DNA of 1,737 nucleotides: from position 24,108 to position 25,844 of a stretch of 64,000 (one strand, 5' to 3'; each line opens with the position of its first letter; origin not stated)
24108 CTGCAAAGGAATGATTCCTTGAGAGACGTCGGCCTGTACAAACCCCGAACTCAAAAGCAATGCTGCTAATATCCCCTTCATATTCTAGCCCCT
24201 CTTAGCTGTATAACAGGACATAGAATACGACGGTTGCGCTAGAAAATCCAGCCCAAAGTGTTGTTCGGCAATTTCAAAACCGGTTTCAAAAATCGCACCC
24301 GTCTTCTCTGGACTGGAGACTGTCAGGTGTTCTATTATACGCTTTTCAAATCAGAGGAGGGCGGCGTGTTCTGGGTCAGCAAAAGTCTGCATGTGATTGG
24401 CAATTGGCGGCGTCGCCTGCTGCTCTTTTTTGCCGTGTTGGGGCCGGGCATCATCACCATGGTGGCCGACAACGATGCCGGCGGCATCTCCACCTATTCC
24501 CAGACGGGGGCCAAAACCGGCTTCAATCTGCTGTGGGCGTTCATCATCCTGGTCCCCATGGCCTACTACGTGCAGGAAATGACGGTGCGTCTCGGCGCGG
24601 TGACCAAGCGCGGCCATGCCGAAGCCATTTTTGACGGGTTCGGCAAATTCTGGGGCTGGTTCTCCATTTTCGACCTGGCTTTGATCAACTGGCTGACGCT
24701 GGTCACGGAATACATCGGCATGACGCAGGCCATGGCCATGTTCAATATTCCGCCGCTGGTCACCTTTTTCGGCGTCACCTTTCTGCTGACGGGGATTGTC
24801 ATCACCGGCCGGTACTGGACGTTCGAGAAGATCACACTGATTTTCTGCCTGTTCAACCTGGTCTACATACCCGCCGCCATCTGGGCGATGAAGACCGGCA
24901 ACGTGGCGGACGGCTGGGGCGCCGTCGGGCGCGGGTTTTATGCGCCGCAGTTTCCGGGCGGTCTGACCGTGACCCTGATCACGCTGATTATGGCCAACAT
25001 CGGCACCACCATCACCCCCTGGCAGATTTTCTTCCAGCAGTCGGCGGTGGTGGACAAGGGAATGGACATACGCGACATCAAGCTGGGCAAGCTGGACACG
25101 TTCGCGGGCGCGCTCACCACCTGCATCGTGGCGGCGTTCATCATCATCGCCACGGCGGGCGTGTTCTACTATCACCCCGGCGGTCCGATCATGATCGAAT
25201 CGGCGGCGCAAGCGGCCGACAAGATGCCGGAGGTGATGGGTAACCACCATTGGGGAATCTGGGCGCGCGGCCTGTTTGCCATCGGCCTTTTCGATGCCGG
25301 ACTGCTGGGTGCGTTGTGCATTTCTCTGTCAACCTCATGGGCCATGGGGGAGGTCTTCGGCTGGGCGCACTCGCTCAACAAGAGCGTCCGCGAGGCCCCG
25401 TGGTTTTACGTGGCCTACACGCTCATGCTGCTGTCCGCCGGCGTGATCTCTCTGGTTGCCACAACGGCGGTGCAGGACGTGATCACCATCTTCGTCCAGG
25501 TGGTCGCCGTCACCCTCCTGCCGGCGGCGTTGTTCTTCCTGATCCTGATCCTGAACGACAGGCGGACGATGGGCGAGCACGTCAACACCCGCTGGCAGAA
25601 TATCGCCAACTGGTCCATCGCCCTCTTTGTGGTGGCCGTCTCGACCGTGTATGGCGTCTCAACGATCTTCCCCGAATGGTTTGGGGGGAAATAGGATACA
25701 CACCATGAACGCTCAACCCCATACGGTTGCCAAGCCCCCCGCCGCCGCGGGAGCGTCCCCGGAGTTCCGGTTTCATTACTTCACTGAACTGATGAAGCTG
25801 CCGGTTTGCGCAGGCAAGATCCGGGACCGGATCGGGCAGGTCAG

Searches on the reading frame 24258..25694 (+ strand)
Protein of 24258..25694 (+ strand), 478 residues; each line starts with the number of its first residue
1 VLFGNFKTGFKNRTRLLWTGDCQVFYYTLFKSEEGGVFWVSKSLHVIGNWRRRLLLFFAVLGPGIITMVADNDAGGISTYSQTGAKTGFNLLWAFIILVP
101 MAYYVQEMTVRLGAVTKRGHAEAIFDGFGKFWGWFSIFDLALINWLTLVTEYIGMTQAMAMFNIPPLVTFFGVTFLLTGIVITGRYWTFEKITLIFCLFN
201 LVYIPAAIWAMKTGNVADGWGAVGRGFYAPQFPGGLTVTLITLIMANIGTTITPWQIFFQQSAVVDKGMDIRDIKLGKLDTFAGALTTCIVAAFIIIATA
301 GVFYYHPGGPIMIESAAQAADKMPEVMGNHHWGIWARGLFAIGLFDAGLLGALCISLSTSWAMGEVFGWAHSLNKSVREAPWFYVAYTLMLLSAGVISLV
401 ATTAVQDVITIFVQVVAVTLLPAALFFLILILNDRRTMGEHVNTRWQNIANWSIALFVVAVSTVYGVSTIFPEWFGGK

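Call 54: search_protein_families(library=pfam, proteins=[window:24258-25694:+], max_evalue=0.0001)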
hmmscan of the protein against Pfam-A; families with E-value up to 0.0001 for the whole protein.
window:24258-25694:+ (478 aa): 1 family
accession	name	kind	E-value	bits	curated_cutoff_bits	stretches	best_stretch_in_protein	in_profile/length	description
PF01566.24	Nramp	-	5.3e-68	230.1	29.8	1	77-444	1-356/357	Natural resistance-associated macrophage protein-like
